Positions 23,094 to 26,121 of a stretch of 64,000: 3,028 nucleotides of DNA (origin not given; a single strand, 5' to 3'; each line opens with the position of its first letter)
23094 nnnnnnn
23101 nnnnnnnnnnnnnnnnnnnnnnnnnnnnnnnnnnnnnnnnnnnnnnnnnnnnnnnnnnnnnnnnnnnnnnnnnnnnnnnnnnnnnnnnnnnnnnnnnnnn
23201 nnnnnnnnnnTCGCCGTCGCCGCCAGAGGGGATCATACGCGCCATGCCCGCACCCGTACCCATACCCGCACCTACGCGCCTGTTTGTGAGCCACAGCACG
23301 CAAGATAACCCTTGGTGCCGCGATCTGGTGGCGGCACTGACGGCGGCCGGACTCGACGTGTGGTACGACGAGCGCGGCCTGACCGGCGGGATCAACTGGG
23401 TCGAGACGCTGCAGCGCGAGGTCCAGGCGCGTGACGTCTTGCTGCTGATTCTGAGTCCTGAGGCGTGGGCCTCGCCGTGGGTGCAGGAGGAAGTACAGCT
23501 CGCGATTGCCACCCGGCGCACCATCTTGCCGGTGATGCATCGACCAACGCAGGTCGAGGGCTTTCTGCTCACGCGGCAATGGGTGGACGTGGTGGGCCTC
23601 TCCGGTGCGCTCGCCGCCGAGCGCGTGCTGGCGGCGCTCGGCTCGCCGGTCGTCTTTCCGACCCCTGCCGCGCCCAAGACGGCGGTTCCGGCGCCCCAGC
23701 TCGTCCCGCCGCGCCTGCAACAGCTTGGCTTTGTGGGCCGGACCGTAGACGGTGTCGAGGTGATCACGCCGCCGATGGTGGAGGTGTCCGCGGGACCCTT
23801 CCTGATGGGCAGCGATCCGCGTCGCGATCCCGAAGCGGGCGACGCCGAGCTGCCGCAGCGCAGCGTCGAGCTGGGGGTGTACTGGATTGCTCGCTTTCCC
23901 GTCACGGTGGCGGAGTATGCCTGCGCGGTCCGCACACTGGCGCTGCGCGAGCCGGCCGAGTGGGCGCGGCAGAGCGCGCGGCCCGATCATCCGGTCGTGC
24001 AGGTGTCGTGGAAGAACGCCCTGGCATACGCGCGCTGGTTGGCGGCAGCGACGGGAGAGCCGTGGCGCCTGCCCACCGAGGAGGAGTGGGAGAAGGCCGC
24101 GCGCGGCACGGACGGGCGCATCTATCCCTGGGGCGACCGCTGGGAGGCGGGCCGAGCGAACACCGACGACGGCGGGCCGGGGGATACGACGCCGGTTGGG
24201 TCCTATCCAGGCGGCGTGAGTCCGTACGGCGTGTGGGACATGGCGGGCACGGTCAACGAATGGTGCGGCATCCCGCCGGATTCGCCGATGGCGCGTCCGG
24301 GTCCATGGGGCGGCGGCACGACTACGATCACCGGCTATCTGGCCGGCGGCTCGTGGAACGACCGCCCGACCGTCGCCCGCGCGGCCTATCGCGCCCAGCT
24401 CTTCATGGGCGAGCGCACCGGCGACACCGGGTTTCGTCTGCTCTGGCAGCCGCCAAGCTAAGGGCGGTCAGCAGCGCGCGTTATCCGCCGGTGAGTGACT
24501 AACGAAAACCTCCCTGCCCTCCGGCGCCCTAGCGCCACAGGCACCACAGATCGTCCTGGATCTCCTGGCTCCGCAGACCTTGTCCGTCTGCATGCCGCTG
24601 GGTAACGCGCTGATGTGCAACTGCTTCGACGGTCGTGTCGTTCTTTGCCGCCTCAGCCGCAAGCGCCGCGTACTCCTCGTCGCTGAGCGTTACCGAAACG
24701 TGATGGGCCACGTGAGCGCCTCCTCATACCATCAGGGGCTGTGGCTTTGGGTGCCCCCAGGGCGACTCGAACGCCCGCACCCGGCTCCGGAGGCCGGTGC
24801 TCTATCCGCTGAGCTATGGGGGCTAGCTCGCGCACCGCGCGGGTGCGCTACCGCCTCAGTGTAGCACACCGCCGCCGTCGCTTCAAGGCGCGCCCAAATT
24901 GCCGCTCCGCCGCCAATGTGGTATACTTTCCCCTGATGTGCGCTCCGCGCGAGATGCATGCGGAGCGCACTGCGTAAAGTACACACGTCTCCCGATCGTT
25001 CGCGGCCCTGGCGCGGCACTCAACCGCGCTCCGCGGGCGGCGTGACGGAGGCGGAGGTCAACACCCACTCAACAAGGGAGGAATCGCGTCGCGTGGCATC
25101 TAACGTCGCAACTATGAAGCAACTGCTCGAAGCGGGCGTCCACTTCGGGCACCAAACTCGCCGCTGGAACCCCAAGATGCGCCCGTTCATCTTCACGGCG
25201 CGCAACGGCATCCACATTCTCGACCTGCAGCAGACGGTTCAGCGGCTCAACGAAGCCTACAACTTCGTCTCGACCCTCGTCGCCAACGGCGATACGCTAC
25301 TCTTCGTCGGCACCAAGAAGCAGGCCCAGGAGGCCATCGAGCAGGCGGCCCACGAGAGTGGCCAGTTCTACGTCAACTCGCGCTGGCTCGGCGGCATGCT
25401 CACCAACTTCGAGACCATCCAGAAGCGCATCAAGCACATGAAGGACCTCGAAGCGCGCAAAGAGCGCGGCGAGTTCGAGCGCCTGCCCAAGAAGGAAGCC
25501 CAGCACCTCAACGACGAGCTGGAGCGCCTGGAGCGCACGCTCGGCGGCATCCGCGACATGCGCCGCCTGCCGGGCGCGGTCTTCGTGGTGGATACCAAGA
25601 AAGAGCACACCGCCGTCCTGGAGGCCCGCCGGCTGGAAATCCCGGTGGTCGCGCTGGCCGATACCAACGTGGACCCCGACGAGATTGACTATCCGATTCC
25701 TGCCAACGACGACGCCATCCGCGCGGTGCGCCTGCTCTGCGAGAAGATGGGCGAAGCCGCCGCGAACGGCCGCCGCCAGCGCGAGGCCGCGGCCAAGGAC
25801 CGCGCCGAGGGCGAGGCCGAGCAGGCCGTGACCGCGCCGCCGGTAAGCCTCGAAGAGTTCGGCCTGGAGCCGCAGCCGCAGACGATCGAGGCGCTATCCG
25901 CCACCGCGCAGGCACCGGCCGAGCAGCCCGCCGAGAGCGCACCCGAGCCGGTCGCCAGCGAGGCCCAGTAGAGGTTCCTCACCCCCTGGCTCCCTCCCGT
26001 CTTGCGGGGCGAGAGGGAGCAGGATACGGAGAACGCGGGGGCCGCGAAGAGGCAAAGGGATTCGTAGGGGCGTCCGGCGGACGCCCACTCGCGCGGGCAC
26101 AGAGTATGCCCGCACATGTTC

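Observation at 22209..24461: TIR domain fused to a cysteine-less FGE/SUMF1 domain, paired with a secreted Cys-rich hydrolase: candidate uncharacterised conflict system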

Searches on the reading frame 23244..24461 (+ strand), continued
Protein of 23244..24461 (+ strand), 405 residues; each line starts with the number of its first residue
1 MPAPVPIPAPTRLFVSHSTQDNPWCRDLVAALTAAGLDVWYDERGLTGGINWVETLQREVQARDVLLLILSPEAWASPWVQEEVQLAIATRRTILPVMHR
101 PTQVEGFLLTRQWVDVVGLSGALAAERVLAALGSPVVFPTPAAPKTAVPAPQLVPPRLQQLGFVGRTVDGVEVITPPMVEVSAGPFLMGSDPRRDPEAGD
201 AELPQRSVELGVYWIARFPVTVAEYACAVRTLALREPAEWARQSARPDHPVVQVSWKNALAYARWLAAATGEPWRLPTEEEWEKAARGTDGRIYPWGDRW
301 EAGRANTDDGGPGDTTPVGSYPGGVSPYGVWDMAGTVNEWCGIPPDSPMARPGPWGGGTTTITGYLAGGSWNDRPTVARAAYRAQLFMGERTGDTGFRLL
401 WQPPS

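Call 79: search_protein_families(library=pfam, proteins=[L019:5715-7748:+, L019:11346-15779:-, L042:6830-7768:+, L042:9303-10682:+, L062:3826-7887:+, L062:9426-11132:+, L062:11129-15253:+, L079:3609-5165:+, L079:6666-8795:-], max_evalue=0.0001)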
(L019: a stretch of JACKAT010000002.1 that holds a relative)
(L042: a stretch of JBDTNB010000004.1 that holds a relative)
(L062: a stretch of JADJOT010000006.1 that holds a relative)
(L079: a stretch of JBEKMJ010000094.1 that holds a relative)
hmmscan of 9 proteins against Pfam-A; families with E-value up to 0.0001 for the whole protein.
L019:5715-7748:+ (677 aa): 11 families
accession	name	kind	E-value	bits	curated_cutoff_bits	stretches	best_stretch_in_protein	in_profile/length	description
PF13426.13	PAS_9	-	3.4e-19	69.5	27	2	163-259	2-102/103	PAS domain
PF13188.13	PAS_8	-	9.2e-17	60.7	21.8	1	152-209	1-55/65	PAS domain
PF08448.16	PAS_4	-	1.2e-16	61.4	23.1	2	158-262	1-109/110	PAS fold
PF00989.32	PAS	-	4.4e-16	59.3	22.6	2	153-242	2-93/113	PAS fold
PF01590.32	GAF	-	2.6e-15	57.6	22.4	1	293-438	3-131/133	GAF domain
PF13185.12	GAF_2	-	4.9e-13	49.9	28.6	1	290-440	2-135/136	GAF domain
PF02518.31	HATPase_c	-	1.8e-12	48.1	26.4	1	583-674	5-109/111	Histidine kinase-, DNA gyrase B-, and HSP90-like ATPase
PF08447.18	PAS_3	-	2.6e-11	44.1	25.6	1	175-242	2-72/89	PAS fold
PF07730.19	HisKA_3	-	5.4e-10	40.1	24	1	470-540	1-67/68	Histidine kinase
PF13492.12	GAF_3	-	6.2e-08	33.6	27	1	291-442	1-129/129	GAF domain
PF24820.1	Diguanyl_cycl_sensor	-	6.6e-07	29.7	28.1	0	35-97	7-71/109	Diguanylate cyclase-like sensor domain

L019:11346-15779:- (1477 aa): 3 families
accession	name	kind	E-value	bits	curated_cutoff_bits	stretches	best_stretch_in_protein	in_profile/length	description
PF00211.25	Guanylate_cyc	-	1.2e-17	64.6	21.9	2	48-207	9-152/183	Adenylate and Guanylate cyclase catalytic domain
PF13191.12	AAA_16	-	1.2e-14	55.6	32.6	1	493-711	2-165/167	AAA ATPase domain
PF13424.12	TPR_12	-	7e-07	29.8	30.1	1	1195-1253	8-68/77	Tetratricopeptide repeat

L042:6830-7768:+ (312 aa): 1 family
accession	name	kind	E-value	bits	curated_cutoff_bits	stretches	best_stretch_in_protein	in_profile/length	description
PF02126.24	PTE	-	1.4e-52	179.5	22.4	1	15-310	3-297/298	Phosphotriesterase family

L042:9303-10682:+ (459 aa): 3 families
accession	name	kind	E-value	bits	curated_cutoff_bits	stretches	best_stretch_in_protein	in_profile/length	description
PF01979.26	Amidohydro_1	-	3.5e-60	204.5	25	1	58-430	1-345/345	Amidohydrolase family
PF07969.17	Amidohydro_3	-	2.5e-17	64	29.7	1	107-431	161-472/472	Amidohydrolase family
PF22039.1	HUTI_composite_bact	-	4.7e-05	23.4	25.5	1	25-46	1-22/26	Imidazolonepropionase-like composite domain, bacteria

L062:3826-7887:+ (1353 aa): 7 families
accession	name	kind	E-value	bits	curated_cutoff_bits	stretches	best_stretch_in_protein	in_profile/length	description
PF03781.23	FGE-sulfatase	-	1.2e-33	117.3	23.3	1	1139-1334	20-254/255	Sulfatase-modifying factor enzyme 1-like domain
PF20703.3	nSTAND1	-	8.2e-29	101.8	27.1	2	659-872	172-378/379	Novel STAND NTPase 1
PF13676.11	TIR_2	-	3.1e-14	53.9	28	1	362-484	2-121/122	TIR domain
PF01656.29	CbiA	-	1.1e-09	38.7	25.4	1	6-74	2-54/125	CobQ/CobB/MinD/ParA nucleotide binding domain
PF13191.12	AAA_16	-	8.3e-06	26.8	32.6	1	528-641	11-137/167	AAA ATPase domain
PF10609.15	ParA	-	2.8e-05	24.1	27.1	0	5-59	6-60/246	NUBPL iron-transfer P-loop NTPase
PF13614.12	AAA_31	-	3.3e-05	24.4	27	0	5-41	4-40/177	AAA domain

L062:9426-11132:+ (568 aa): 2 families
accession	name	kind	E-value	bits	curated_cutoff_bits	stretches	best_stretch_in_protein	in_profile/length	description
PF01103.29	Omp85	-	1.4e-26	94.3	24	1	271-552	15-310/325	Omp85 superfamily domain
PF07244.20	POTRA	-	2.1e-10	41.6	21.3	0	177-238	1-64/79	Surface antigen variable number repeat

L062:11129-15253:+ (1374 aa): 1 family
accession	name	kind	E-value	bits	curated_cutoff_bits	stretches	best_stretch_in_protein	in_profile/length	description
PF04357.19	TamB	-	5.1e-43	148.2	22.4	1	1019-1368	8-381/381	TamB, inner membrane protein subunit of TAM complex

L079:3609-5165:+ (518 aa): 2 families
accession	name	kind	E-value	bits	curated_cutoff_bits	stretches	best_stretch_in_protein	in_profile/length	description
PF03781.23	FGE-sulfatase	-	5.7e-61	206.8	23.3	1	285-514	5-255/255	Sulfatase-modifying factor enzyme 1-like domain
PF13676.11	TIR_2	-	1e-25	91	28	1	70-186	1-121/122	TIR domain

L079:6666-8795:- (709 aa): 0 families

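Call 80: fold_search(model_id=the predicted structure, library=viral)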
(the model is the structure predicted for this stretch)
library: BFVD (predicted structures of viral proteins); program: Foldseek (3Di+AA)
matches with E <= 10: 788; with E <= 0.001: 8
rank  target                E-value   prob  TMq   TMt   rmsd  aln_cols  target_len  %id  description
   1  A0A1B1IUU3            2.6e-11  1.00  0.46  0.32   4.8       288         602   22  (no name in the UniProt tables at hand)
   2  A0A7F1                3.7e-11  1.00  0.41  0.66   4.0       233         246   27  Sulfatase-modifying factor enzyme-like domain-containing protein [Microcystis phage LMM01]
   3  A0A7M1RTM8            3.9e-04  0.99  0.30  0.22  13.9       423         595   13  Uncharacterized protein [uncultured phage cr6_1]
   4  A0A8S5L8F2            5.6e-04  0.98  0.28  0.12  13.9       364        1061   11  Tail collar fiber protein [Siphoviridae sp. ctjfQ5]
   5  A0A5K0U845            6.3e-04  1.00  0.19  0.25   6.8       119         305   18  Nucleoside 2-deoxyribosyltransferase (Fragment) [Yasminevirus sp. GU-2018]
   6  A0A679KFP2            6.7e-04  1.00  0.26  0.16   9.2       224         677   16  Tail fiber protein [Escherichia phage T7]
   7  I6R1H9                9.0e-04  0.94  0.24  0.20  19.4       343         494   13  (no name in the UniProt tables at hand)
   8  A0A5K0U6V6            9.6e-04  1.00  0.20  0.45   2.5       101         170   13  Nucleoside 2-deoxyribosyltransferase [Yasminevirus sp. GU-2018]
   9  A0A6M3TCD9            1.1e-03  0.99  0.23  0.30  13.0       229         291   14  (no name in the UniProt tables at hand)
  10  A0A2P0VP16            1.5e-03  1.00  0.20  0.09   2.3        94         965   21  TIR/WD40 domain-containing protein [Tetraselmis virus 1]
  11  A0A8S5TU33            2.2e-03  1.00  0.18  0.20   5.0       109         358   19  Deoxyribosyltransferase [Siphoviridae sp. ctYcY12]
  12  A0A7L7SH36            2.4e-03  1.00  0.22  0.53   5.0       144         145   12  Deoxyuridine triphosphatase [Gordonia phage Archimedes]
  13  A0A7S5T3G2            2.5e-03  1.00  0.17  0.36   4.7       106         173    9  (no name in the UniProt tables at hand)
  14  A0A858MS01            4.5e-03  1.00  0.19  0.39   4.4       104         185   15  (no name in the UniProt tables at hand)
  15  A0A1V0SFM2            5.4e-03  1.00  0.24  0.65   3.8       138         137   14  Nucleoside 2-deoxyribosyltransferase [Hokovirus HKV1]
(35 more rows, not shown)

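Call 94: search_protein_families(library=pfam, alignment_id=A2, max_evalue=0.00001)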
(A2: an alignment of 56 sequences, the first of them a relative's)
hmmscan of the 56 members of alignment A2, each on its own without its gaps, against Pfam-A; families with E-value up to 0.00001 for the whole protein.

A. member 1, P0016 (399 aa): 2 families
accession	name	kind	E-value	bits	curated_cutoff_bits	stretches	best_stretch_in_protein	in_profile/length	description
PF03781.23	FGE-sulfatase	-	1.2e-41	143.6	23.3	1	172-394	6-255/255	Sulfatase-modifying factor enzyme 1-like domain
PF13676.11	TIR_2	-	2e-22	80.4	28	1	7-119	2-119/122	TIR domain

B. families by the number of members that match (of 56 scanned): 17 families
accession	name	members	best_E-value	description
PF03781.23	FGE-sulfatase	56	8.4e-57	Sulfatase-modifying factor enzyme 1-like domain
PF13676.11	TIR_2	30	2e-22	TIR domain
PF13646.12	HEAT_2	8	1.9e-16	HEAT repeats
PF13428.12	TPR_14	4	7.3e-10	Tetratricopeptide repeat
PF13401.12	AAA_22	2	2.5e-07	AAA domain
PF05729.18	NACHT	2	4.3e-06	NACHT domain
PF01582.25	TIR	2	6.6e-06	TIR domain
PF00069.31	Pkinase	1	1.1e-42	Protein kinase domain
PF07714.23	PK_Tyr_Ser-Thr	1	1.6e-29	Protein tyrosine and serine/threonine kinase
PF01048.26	PNP_UDP_1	1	2.9e-26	Phosphorylase superfamily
PF02985.28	HEAT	1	3.8e-07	HEAT repeat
PF03130.22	HEAT_PBS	1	3.8e-07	PBS lyase HEAT-like repeat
PF14559.12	TPR_19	1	4e-07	Tetratricopeptide repeat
PF12895.13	ANAPC3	1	1e-06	Anaphase-promoting complex, cyclosome, subunit 3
PF01636.29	APH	1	2e-06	Phosphotransferase enzyme family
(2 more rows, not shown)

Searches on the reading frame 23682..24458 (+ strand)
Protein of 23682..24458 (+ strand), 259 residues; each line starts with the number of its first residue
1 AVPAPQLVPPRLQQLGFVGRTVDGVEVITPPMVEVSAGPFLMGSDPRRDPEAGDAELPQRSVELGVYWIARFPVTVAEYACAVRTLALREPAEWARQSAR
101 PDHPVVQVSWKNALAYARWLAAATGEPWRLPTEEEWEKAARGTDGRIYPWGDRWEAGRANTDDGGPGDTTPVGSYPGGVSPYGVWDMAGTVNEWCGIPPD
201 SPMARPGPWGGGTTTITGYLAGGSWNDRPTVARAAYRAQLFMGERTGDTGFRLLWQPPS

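Call 92: search_protein_representatives(protein=window:23682-24458:+)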
Query: 259 residues. Proteins with E-value up to 0.001 (for the whole library): 127533; up to 1e-10: 59229; up to 1e-30: 2941. The best 150 are listed.
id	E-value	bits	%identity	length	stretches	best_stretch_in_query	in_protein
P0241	5.2e-145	498.5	39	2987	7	32-253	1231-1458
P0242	3.0e-125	433.6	31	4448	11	22-240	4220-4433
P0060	2.6e-113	394.4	44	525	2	8-253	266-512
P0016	2.1e-112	391.4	65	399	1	2-258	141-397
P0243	1.8e-102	358.8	48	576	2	29-257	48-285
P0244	3.7e-99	348.0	43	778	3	31-254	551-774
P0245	1.5e-96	339.4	48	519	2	31-253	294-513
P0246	1.3e-95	336.3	43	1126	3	26-257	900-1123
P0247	9.4e-93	326.9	47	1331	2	27-257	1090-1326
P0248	2.4e-87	309.2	43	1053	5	56-252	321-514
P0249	1.2e-85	303.6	43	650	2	9-254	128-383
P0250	8.0e-85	300.9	32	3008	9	32-258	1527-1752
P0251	4.0e-83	295.3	44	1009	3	31-237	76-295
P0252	6.3e-83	294.7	41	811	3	33-253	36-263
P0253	4.4e-81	288.6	48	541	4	103-258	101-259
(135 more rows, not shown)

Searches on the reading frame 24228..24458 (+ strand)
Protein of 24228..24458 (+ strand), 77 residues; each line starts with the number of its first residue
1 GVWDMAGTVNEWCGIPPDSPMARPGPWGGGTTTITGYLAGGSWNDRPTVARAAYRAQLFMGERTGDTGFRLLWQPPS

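Call 67: search_solved_structures(query=window:24228-24458:+, max_evalue=10, show_alignments=5)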
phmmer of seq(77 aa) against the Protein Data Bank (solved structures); distinct sequences matched with E-value up to 10: 8.
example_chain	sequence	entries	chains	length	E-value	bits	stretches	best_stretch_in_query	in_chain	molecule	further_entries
2y3c_A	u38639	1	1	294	0.026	18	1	1-75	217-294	TREPONEMA DENTICOLA VARIABLE PROTEIN 1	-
2c8i_E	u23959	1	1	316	0.088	16.3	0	11-28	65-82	COMPLEMENT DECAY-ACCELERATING FACTOR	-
5xfh_A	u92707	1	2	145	0.82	13.2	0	22-42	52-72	Salt stress-induced protein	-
9myj_B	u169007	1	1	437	1.3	12.5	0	38-71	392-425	Lipoprotein, putative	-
9p6h_B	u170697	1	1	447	1.5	12.4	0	38-71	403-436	Lipoprotein, putative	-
9mzu_A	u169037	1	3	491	2.4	11.7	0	38-71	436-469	PorK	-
9ots_A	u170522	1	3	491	2.4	11.7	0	38-71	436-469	Por secretion system protein porK/gldK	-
3afe_A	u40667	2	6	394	4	11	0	12-45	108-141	Hydroxylase, putative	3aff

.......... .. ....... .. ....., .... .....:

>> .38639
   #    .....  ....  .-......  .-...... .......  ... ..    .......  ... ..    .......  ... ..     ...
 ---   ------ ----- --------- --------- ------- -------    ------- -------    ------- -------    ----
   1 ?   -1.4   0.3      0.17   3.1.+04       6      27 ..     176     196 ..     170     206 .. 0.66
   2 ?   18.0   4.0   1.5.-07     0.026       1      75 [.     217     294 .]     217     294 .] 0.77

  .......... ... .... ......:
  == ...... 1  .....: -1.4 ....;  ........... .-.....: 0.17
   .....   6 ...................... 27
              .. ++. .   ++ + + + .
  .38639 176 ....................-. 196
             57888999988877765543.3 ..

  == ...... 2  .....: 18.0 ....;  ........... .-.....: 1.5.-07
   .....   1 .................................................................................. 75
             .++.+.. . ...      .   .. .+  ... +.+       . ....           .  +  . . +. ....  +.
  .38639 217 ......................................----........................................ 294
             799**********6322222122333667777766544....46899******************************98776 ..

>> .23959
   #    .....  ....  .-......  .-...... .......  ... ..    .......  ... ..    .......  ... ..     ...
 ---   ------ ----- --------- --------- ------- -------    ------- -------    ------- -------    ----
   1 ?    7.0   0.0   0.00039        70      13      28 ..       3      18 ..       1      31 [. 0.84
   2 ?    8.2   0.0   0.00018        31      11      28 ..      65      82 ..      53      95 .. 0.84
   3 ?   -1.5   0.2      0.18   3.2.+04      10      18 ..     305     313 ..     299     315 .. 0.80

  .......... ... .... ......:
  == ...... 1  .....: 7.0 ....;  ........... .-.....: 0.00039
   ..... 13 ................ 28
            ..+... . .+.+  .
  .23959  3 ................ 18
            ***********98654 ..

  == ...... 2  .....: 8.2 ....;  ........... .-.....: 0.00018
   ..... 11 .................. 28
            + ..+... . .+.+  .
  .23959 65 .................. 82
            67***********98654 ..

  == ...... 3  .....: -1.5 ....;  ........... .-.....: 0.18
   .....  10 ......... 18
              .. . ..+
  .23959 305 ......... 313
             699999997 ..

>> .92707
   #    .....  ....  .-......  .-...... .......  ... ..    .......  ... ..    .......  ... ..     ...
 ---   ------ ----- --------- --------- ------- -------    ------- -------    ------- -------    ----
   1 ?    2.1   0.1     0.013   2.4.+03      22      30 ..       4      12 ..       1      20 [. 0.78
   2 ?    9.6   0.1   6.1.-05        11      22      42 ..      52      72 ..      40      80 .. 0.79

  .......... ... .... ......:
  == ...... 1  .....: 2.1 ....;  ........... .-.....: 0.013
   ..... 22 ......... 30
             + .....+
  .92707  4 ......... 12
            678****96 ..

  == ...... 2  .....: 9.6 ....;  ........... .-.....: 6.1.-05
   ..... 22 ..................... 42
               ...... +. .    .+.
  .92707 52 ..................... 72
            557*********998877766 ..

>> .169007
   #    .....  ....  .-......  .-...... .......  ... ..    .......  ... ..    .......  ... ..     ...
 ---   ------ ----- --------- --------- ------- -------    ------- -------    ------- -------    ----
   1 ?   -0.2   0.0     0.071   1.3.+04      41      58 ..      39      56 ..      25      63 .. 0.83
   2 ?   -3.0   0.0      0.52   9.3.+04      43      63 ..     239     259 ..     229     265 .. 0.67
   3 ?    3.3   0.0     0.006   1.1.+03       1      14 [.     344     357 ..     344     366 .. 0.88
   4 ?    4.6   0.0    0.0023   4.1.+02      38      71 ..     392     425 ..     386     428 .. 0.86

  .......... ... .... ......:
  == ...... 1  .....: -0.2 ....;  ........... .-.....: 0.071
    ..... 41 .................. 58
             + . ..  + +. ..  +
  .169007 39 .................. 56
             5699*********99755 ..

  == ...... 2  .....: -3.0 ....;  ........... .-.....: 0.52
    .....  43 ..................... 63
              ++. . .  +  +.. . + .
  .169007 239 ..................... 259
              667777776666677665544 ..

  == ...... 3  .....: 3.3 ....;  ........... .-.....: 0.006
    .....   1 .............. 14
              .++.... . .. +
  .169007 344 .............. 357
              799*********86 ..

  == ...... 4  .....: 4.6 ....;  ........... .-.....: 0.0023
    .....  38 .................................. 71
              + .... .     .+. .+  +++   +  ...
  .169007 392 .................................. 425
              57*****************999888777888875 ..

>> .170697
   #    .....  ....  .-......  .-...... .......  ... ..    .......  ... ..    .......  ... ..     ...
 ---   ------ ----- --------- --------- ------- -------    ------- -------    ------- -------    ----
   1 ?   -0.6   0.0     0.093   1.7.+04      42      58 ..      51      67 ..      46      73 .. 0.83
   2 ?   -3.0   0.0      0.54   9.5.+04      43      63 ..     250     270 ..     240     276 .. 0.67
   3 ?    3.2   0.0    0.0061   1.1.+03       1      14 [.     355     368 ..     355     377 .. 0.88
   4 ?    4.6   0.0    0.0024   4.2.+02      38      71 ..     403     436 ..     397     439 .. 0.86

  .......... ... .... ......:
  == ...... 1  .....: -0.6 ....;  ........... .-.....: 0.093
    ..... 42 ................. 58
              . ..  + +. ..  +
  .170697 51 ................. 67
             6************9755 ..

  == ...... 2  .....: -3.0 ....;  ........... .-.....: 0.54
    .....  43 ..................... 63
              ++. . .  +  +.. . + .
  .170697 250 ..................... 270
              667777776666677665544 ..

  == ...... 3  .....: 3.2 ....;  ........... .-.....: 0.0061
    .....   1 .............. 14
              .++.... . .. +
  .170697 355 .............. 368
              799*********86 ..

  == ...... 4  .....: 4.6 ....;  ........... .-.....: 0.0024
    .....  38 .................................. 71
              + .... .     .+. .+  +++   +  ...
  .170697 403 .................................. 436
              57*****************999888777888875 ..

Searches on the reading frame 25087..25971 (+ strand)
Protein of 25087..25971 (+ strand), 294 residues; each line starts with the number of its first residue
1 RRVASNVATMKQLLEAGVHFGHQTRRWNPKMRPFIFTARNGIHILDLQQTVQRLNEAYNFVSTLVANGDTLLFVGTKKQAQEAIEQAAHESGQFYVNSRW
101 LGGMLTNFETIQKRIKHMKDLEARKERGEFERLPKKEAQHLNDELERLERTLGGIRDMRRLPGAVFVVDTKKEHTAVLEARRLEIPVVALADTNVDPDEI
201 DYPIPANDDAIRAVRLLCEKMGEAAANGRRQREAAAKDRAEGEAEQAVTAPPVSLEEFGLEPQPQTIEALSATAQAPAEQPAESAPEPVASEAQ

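Call 96: search_protein_families(library=pfam, proteins=[window:25087-25971:+], max_evalue=0.00001)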
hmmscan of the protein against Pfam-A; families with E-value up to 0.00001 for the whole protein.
window:25087-25971:+ (294 aa): 1 family
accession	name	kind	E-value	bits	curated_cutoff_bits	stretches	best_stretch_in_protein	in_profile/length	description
PF00318.25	Ribosomal_S2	-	1.2e-97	325.9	26.1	1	13-228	1-216/216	Ribosomal protein S2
